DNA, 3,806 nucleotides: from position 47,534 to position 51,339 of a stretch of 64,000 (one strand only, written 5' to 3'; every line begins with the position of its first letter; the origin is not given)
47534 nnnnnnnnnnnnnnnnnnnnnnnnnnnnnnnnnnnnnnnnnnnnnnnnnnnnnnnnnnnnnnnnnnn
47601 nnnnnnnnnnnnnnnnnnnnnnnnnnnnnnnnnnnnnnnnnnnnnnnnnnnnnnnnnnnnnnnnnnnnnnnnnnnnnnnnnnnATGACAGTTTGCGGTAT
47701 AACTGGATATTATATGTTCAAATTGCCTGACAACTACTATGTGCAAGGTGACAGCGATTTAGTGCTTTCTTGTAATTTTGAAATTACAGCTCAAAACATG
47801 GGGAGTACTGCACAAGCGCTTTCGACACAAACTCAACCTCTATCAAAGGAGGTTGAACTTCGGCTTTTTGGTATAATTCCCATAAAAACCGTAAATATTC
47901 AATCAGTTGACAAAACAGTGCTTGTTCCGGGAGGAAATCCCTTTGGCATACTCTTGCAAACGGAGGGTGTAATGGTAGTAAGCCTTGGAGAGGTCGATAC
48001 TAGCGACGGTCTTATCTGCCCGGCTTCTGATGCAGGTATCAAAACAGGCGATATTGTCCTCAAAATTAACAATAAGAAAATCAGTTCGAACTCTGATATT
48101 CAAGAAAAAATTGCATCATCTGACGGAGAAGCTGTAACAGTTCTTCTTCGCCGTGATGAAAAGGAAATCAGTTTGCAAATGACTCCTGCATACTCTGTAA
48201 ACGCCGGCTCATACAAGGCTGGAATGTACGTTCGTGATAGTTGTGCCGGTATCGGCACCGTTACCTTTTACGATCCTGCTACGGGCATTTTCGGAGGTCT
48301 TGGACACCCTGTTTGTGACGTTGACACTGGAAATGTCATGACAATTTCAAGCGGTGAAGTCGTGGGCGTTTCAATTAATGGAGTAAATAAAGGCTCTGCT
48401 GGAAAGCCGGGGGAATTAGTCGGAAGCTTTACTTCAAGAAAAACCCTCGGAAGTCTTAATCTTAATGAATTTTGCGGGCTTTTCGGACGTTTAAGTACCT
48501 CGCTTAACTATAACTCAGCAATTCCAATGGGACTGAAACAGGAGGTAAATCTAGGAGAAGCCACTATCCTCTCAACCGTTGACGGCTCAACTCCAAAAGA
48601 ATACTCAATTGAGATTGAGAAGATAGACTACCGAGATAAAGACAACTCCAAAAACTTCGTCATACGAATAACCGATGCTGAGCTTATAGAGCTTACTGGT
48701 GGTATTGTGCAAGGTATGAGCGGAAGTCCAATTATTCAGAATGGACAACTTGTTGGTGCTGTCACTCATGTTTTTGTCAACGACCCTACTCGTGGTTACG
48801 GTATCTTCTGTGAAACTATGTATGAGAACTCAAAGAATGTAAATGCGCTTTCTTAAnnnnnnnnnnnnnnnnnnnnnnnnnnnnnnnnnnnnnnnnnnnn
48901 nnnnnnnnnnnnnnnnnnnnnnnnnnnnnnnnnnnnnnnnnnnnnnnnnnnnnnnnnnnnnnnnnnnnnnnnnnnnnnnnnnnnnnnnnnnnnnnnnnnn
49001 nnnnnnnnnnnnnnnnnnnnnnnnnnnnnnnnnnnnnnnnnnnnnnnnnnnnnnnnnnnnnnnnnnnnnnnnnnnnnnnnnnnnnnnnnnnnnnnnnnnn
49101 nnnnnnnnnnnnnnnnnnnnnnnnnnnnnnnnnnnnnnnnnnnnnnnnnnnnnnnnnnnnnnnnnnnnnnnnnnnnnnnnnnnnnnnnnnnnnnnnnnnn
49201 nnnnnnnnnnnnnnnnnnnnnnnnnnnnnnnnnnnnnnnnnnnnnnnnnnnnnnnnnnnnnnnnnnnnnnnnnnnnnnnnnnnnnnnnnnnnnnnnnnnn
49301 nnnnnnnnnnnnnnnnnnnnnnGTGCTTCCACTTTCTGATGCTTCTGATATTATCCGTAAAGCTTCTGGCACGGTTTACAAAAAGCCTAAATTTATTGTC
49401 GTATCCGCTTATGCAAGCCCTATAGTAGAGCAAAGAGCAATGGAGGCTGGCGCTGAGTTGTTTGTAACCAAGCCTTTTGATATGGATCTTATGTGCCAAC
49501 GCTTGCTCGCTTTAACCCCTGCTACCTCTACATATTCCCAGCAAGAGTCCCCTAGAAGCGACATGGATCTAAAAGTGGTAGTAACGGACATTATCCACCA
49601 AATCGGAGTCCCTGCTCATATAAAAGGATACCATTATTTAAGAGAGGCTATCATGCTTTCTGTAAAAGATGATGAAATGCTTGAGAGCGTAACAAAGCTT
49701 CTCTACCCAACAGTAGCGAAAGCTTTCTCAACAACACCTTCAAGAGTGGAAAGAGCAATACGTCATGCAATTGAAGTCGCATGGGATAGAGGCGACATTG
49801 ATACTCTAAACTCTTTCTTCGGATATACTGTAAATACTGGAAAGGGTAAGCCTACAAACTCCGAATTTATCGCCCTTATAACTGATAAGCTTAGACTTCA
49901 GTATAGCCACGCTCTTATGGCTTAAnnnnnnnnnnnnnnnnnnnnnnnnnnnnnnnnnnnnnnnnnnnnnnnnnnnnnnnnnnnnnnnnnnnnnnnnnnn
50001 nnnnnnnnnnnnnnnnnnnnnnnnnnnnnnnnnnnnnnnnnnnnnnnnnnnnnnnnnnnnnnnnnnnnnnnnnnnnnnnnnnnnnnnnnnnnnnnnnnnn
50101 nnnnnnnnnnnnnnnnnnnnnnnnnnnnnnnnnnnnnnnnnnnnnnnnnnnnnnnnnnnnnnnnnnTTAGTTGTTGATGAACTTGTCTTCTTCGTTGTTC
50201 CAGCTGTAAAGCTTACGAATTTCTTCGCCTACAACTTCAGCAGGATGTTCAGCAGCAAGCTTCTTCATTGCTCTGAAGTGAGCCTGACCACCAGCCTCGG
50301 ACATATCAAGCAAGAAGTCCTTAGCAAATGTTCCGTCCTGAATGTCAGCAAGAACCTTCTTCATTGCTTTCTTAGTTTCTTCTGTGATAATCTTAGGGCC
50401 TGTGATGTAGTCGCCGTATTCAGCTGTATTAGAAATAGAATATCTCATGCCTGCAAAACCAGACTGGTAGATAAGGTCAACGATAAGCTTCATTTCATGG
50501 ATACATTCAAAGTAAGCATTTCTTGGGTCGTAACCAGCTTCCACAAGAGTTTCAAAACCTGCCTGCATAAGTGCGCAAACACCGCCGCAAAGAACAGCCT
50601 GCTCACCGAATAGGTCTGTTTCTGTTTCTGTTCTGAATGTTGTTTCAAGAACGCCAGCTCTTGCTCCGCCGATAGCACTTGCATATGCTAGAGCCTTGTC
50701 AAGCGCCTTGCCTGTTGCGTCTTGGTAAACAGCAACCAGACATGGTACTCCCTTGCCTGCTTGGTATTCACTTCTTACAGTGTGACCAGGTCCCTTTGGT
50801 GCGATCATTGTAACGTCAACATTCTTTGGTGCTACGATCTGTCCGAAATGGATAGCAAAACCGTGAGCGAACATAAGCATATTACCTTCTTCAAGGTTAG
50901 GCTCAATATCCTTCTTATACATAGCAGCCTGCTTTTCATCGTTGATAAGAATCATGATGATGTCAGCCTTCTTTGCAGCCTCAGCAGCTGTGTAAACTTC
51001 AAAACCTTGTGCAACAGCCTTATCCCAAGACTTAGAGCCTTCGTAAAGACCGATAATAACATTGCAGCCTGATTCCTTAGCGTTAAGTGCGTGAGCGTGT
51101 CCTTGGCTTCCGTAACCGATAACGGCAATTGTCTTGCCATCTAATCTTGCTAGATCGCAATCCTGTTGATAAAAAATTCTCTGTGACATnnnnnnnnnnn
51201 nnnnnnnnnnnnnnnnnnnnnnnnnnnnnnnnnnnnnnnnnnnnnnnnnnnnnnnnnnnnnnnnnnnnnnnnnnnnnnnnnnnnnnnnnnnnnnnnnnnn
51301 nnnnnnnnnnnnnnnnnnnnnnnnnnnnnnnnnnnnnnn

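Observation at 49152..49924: spo0A carries an in-frame TAA at codon 43 and the adjacent spoIVB has an N-terminal frameshift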

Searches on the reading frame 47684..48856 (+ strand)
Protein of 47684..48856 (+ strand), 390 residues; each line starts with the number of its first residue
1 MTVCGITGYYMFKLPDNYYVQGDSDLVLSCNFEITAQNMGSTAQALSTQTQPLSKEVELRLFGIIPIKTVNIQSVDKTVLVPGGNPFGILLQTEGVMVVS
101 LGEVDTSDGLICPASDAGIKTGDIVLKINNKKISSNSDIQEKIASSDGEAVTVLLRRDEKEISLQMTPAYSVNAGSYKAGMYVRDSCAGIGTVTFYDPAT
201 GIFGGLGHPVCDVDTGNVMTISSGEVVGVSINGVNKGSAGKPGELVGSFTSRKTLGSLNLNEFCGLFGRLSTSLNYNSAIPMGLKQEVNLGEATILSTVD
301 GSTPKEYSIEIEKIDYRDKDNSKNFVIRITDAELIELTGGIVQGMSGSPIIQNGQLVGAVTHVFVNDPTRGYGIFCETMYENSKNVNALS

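Call 50: find_encoding_contigs(protein=window:47684-48856:+, flank=6000, max_places=6)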
Protein window:47684-48856:+ (390 aa): no gene with exactly this product is on record in the collection.

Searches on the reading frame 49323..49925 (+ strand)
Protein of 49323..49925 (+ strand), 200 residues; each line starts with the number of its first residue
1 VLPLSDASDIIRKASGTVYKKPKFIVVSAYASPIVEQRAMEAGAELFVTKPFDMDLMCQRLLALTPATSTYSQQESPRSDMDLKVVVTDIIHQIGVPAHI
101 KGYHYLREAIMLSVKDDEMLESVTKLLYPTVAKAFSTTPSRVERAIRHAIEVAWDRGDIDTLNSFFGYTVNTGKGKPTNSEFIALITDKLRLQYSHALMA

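Call 7: find_encoding_contigs(protein=window:49323-49925:+, flank=6000, max_places=10)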
Protein window:49323-49925:+ (200 aa): no gene with exactly this product is on record in the collection.

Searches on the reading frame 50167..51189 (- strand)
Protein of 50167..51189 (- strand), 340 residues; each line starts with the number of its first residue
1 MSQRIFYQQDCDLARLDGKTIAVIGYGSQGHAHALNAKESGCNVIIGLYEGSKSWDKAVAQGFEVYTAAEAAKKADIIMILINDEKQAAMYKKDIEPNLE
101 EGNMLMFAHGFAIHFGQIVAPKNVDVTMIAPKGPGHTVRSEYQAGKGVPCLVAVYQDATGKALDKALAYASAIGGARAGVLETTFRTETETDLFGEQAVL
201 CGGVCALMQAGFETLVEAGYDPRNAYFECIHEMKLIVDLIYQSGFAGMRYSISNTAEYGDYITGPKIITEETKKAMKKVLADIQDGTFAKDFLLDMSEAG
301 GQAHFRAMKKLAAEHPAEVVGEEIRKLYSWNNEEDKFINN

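Call 6: find_encoding_contigs(protein=window:50167-51189:-, flank=6000, max_places=10)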
Protein window:50167-51189:- (340 aa): no gene with exactly this product is on record in the collection.

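Call 43: search_protein_families(library=ncbifam, proteins=[window:50167-51189:-])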
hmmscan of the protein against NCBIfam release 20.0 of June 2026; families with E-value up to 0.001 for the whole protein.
window:50167-51189:- (340 aa): 7 families
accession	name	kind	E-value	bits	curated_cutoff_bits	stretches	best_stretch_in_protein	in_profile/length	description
NF004017.0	PRK05479.1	equivalog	4.5e-162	538.5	336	1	4-334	3-331/337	ketol-acid reductoisomerase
TIGR00465.1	ilvC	equivalog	3.1e-135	450.2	226.15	1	16-331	1-313/314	ketol-acid reductoisomerase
NF009940.0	PRK13403.1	equivalog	1e-134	448.7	406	1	5-336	3-331/335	ketol-acid reductoisomerase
NF003557.0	PRK05225.1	equivalog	2.5e-57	194.6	713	2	14-222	33-247/491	ketol-acid reductoisomerase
NF004005.0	PRK05476.2-3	equivalog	1.9e-08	33.6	275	1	17-82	207-271/418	adenosylhomocysteinase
TIGR00936.1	ahcY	equivalog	1.1e-06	27.7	497.6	1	16-80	203-266/416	adenosylhomocysteinase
NF004009.0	PRK05476.3-2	equivalog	0.00022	20.2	485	1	16-79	269-331/487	adenosylhomocysteinase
